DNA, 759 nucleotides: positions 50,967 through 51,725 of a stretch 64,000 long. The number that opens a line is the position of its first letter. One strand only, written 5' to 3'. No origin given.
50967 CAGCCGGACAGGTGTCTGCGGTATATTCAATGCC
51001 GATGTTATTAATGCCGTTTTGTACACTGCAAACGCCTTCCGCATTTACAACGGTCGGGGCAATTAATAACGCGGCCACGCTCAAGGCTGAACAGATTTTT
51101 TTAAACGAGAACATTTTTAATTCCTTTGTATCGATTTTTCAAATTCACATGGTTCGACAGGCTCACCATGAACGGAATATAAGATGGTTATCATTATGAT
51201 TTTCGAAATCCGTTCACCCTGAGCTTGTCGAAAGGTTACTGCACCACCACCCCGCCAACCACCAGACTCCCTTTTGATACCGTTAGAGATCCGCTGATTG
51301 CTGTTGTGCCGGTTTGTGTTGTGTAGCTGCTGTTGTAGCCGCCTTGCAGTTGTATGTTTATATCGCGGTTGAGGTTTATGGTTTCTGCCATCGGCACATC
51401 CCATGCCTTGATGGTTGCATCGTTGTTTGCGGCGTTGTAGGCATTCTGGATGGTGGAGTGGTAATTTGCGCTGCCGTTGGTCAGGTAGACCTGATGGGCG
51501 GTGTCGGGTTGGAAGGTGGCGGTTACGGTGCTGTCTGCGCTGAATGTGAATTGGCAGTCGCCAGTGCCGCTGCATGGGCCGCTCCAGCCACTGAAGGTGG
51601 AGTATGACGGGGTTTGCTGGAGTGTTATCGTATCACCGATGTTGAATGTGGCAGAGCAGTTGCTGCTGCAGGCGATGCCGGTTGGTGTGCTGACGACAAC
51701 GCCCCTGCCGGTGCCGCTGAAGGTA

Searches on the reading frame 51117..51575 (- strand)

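Call 7: search_protein_families(library=ncbifam, proteins=[window:51117-51575:-], max_evalue=0.1)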
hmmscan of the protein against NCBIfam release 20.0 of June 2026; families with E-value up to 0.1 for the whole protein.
window:51117-51575:- (152 aa): 1 family
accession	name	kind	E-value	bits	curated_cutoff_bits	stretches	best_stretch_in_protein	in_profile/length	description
TIGR03930.1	WXG100_ESAT6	subfamily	0.092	13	44.85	0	85-122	19-55/90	WXG100 family type VII secretion target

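Call 74: search_protein_families(library=pfam, proteins=[window:51117-51575:-], max_evalue=0.01)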
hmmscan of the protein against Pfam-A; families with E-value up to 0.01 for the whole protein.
window:51117-51575:- (152 aa): 0 families
